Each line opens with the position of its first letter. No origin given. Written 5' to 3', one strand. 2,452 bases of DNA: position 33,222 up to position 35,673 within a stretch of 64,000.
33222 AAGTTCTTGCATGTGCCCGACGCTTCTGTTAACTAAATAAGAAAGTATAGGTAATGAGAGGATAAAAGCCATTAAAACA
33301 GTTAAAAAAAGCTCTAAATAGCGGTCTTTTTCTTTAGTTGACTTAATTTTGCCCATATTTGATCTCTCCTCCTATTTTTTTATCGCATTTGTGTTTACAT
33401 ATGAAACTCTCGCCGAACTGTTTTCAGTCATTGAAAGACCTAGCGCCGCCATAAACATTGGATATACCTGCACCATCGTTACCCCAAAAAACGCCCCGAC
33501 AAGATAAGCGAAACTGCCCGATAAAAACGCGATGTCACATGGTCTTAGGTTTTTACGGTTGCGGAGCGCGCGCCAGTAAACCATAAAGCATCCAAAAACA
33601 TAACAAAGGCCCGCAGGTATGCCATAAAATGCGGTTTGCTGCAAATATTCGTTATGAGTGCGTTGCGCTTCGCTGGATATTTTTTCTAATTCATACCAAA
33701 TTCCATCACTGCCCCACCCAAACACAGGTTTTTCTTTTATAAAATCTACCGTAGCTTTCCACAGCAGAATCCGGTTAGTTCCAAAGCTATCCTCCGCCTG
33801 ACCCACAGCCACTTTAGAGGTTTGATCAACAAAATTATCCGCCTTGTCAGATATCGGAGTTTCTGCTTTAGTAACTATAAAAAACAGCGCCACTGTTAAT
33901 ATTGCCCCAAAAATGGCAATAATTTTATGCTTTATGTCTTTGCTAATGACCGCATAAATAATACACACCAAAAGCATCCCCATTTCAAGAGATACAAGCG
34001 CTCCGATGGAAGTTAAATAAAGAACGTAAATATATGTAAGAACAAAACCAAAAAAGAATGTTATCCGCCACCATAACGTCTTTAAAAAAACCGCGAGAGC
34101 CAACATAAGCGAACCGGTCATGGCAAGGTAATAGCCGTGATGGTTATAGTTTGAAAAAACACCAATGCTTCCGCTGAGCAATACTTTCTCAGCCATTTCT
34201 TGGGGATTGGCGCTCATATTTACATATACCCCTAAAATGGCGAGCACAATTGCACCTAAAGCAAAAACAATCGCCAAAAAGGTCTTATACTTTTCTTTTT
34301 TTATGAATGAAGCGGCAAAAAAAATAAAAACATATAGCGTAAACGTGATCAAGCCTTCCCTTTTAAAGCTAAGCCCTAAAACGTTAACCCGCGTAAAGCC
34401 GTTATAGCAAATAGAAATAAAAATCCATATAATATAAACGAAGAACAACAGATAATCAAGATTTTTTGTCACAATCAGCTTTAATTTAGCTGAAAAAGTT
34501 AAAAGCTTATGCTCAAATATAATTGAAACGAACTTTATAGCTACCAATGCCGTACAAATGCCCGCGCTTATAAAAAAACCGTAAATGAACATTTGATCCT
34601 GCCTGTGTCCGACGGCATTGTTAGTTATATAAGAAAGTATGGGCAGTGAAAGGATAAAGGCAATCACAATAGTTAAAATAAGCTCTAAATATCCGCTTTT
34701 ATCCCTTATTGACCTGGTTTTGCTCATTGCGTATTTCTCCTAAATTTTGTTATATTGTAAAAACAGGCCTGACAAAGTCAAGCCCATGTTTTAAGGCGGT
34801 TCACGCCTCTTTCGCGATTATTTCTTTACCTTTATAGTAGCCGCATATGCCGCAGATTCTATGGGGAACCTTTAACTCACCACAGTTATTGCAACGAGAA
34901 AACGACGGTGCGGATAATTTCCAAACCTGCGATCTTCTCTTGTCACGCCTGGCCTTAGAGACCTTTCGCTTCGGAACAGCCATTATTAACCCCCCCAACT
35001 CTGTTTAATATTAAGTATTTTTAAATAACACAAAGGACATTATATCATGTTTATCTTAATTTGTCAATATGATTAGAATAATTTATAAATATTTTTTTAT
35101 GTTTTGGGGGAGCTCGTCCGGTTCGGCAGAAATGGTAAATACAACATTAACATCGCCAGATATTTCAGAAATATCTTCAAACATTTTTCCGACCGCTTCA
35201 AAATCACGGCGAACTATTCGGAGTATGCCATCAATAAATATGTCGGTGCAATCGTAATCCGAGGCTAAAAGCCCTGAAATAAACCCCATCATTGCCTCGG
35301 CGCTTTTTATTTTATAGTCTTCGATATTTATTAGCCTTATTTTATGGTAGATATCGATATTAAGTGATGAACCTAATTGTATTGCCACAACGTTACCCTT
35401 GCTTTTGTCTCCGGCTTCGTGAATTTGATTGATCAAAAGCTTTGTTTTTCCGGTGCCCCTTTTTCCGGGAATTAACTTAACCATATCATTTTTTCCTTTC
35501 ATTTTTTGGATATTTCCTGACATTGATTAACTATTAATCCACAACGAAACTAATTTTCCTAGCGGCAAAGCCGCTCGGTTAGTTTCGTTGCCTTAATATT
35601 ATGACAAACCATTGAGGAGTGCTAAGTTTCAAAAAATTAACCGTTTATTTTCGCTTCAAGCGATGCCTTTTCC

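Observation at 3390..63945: Mosaic network of TATA-bounded hairpin modules fills 22 of about 30 intergenic spacers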

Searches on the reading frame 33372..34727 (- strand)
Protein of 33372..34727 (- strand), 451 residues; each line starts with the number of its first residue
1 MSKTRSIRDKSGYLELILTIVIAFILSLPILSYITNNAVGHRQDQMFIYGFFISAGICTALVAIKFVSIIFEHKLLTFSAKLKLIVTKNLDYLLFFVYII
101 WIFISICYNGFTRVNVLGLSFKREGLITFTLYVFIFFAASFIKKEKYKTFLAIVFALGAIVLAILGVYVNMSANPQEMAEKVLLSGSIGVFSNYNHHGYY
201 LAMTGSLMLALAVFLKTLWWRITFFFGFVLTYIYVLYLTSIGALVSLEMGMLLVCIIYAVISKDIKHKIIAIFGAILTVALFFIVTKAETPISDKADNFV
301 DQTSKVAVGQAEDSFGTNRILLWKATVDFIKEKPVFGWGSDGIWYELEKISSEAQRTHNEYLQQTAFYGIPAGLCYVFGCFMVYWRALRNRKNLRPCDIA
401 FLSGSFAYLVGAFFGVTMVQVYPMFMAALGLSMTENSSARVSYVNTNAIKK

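Call 52: search_protein_families(library=pfam, proteins=[window:33372-34727:-])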
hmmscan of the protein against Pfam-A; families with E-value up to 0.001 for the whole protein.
window:33372-34727:- (451 aa): 1 family
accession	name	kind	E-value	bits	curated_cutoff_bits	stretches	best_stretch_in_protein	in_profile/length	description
PF04932.20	Wzy_C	-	8.7e-15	55.2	31.7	1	227-377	2-149/149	O-Antigen ligase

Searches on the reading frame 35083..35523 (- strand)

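Call 16: search_protein_families(library=pfam, proteins=[window:35083-35523:-])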
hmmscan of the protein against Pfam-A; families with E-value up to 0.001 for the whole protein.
window:35083-35523:- (146 aa): 0 families

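Call 53: search_protein_families(library=ncbifam, proteins=[window:35083-35523:-], max_evalue=0.01)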
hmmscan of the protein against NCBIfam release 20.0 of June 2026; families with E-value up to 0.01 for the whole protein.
window:35083-35523:- (146 aa): 1 family
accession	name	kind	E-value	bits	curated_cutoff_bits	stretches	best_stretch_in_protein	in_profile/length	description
NF011695.0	PRK15115.1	equivalog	0.0064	15.3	763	1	7-52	152-196/445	two-component system response regulator GlrR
